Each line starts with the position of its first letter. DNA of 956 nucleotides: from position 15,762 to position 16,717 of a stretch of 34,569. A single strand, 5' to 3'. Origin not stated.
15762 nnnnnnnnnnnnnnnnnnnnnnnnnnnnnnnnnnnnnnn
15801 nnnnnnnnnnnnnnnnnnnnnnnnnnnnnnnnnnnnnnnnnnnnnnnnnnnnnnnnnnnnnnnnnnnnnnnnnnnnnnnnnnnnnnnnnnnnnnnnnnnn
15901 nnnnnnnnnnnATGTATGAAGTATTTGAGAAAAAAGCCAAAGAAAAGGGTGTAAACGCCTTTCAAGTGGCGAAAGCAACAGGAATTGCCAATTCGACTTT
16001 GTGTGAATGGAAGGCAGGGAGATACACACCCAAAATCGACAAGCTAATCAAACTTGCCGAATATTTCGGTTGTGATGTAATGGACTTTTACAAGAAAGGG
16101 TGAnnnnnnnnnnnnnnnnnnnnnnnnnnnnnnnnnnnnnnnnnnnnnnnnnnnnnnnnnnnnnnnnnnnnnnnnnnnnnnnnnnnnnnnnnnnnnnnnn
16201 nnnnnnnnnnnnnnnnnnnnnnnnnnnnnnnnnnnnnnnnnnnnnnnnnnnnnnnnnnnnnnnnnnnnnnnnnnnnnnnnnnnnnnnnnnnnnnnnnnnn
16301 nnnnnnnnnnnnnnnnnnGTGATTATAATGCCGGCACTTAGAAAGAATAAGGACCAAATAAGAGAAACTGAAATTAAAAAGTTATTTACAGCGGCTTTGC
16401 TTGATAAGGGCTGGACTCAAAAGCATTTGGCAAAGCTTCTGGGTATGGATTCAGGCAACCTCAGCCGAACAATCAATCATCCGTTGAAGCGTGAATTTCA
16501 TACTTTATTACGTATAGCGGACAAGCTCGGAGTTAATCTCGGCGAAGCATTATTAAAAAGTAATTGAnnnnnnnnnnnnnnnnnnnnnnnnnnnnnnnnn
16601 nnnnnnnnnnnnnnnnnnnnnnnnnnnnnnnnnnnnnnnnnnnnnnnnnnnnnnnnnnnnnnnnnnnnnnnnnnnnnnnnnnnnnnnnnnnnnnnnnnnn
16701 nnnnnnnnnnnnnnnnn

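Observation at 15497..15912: Lysogeny switch with two paralogous near-consensus promoters facing each other across ~300 bp, shared operator-like repeats and an internal terminator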

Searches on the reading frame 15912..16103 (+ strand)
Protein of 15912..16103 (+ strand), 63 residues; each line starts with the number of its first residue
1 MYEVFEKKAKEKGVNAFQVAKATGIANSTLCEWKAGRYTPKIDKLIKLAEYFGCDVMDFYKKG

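Call 7: search_protein_families(library=pfam, proteins=[window:15912-16103:+], max_evalue=0.01)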
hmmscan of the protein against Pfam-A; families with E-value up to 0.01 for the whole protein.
window:15912-16103:+ (63 aa): 4 families
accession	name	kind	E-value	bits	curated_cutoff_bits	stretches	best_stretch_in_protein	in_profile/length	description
PF01381.28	HTH_3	-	3.8e-08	33.7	23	1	11-56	7-52/55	Helix-turn-helix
PF13443.12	HTH_26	-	6.9e-08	33.1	22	1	8-59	5-57/63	Cro/C1-type HTH DNA-binding domain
PF12844.13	HTH_19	-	6.8e-07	29.5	30.2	1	10-55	9-54/64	Helix-turn-helix domain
PF13560.12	HTH_31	-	0.0096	16.7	27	0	12-55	13-57/64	Helix-turn-helix domain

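Call 9: find_related_loci(query=window:15912-16103:+, collection=viral_contigs, flank=3000)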
Query window:15912-16103:+ (63 aa) in viral_contigs; peptide patterns used: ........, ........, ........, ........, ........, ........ (x = any residue, [..] = any of these).
27 stretches matched a pattern; 2 encode a relative of the query (tblastn E <= 1e-3); 2 distinct loci.
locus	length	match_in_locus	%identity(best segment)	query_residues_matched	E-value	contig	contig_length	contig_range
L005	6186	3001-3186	65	1-62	1e-21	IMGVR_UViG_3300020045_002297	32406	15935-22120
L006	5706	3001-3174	56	1-59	2e-20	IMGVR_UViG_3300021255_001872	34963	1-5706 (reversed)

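Call 11: find_encoding_contigs(protein=window:15912-16103:+, flank=4000, max_places=10)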
Protein window:15912-16103:+ (63 aa): 5 contigs read that carry it; 5 places shown.
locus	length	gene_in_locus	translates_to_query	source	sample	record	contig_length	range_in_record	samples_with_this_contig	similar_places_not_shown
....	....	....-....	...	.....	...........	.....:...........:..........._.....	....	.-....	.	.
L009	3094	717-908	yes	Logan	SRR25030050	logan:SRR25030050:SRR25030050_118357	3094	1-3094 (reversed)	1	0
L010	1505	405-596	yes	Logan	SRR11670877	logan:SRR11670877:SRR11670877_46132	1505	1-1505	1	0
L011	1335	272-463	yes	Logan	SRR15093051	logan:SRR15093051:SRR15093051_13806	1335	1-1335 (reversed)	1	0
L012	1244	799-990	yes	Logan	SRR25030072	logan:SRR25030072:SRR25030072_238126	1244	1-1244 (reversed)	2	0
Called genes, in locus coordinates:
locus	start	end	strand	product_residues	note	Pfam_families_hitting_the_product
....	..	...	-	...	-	-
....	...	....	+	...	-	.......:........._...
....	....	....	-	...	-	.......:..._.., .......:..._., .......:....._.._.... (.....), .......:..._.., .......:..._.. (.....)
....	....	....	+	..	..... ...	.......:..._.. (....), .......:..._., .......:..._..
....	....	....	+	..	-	-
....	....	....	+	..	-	-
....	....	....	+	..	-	-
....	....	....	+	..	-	-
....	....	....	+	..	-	?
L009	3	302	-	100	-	?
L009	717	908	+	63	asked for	PF12844:HTH_19 (weak), PF01381:HTH_3, PF13443:HTH_26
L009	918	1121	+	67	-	-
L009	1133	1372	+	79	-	PF13443:HTH_26 (weak)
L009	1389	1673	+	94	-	-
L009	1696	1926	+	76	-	-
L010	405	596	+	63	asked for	PF12844:HTH_19 (weak), PF01381:HTH_3, PF13443:HTH_26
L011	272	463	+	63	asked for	PF12844:HTH_19 (weak), PF01381:HTH_3, PF13443:HTH_26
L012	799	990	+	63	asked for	PF12844:HTH_19 (weak), PF01381:HTH_3, PF13443:HTH_26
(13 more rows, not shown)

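Call 75: search_dna_similar(query=window:15912-16103:+, collection=phages, mode=protein, max_evalue=1e-8, max_rows=15)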
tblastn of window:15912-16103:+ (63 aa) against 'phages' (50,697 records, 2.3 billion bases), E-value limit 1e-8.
Records with a match: 5; places in all: 5; records where one place covers at least 80% of the query: 5.
Best place of each record, by identity: <60% 5.
By first word of the organism name: Anaerostipes 3; Dulem 1; Ruminococcus 1.
By host as written in the record: Anaerostipes caccae DA844 3; Propithecus coquereli 1; [Ruminococcus] gnavus ATCC 29149 1.
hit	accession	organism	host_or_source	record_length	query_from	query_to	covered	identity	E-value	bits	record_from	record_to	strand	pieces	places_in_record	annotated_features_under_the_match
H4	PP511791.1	Dulem virus 39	Propithecus coquereli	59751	1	63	100%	47.6%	1e-11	62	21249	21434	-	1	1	repressor protein CI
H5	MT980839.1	Ruminococcus phage phiRgPS_6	[Ruminococcus] gnavus ATCC 29149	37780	1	56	89%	51.8%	2e-12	65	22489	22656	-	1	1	gp22: hypothetical protein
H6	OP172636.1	Anaerostipes phage AC844P2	Anaerostipes caccae DA844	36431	1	52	83%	50.0%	3e-9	56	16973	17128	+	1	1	hypothetical protein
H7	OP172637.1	Anaerostipes phage AC844P3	Anaerostipes caccae DA844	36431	1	52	83%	50.0%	3e-9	56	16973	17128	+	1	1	hypothetical protein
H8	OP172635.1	Anaerostipes phage AC844P1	Anaerostipes caccae DA844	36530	1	52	83%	50.0%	3e-9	56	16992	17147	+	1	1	hypothetical protein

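Call 76: get_annotated_region(hit=H5, flank=1200)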
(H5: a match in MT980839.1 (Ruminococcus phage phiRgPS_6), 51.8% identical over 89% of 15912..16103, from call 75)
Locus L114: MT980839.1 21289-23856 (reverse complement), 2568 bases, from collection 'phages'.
description: Ruminococcus phage phiRgPS_6, complete genome.
organism: Ruminococcus phage phiRgPS_6 (NCBI taxid 2772521)
taxonomy: Viruses; Duplodnaviria; Heunggongvirae; Uroviricota; Caudoviricetes
host: [Ruminococcus] gnavus ATCC 29149; source: human feces; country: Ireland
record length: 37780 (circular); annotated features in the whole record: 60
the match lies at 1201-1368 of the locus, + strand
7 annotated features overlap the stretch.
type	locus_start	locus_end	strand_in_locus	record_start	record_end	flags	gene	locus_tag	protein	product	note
CDS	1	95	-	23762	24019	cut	gp26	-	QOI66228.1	hypothetical protein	-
CDS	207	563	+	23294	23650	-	gp25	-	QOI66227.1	hypothetical protein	-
CDS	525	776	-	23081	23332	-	gp24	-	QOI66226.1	hypothetical protein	-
CDS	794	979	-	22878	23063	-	gp23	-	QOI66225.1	transcriptional regulator, HTH cro type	-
CDS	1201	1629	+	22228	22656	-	gp22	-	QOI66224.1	hypothetical protein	gp41 [Listeria phage B054]/transcriptional regulator, HTH cro type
CDS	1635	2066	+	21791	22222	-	gp21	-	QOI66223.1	hypothetical protein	hypothetical protein BV1_gp46 [Bacillus virus 1]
CDS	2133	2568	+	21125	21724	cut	gp20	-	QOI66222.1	beta-sandwich domain-containing protein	-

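Call 77: get_annotated_region(hit=H6, flank=1200)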
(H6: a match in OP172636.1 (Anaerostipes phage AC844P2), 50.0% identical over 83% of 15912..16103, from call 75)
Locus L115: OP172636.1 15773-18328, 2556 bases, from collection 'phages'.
description: Anaerostipes phage AC844P2, complete genome.
organism: Anaerostipes phage AC844P2 (NCBI taxid 2968533)
taxonomy: Viruses; Duplodnaviria; Heunggongvirae; Uroviricota; Caudoviricetes
host: Anaerostipes caccae DA844; source: municipal sewage; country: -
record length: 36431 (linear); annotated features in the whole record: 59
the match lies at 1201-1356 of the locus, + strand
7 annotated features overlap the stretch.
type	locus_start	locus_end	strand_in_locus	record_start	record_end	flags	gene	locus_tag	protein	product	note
CDS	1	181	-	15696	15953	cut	-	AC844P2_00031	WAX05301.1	hypothetical protein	-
CDS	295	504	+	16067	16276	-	-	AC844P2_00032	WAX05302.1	hypothetical protein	-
CDS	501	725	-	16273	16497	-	-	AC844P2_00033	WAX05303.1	hypothetical protein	-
CDS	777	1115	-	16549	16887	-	-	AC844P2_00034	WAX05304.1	hypothetical protein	-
CDS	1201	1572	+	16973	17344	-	-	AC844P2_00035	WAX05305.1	hypothetical protein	-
CDS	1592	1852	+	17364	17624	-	-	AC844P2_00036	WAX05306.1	hypothetical protein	-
CDS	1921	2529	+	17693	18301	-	-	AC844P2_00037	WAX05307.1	hypothetical protein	-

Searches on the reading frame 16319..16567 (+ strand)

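Call 7: search_protein_families(library=pfam, proteins=[window:16319-16567:+], max_evalue=0.01)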
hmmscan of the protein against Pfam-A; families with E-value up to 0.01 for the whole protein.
window:16319-16567:+ (82 aa): 5 families
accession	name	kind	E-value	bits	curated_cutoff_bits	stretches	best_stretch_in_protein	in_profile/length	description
PF13443.12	HTH_26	-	4.9e-06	27.1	22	1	27-78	6-58/63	Cro/C1-type HTH DNA-binding domain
PF01381.28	HTH_3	-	0.0013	19.2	23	0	26-75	4-53/55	Helix-turn-helix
PF02954.25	HTH_8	-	0.0058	16.8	22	0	20-47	7-34/42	Bacterial regulatory protein, Fis family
PF13560.12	HTH_31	-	0.0069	17.1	27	1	30-73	13-57/64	Helix-turn-helix domain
PF12802.13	MarR_2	-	0.0069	17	27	0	32-54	21-43/61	MarR family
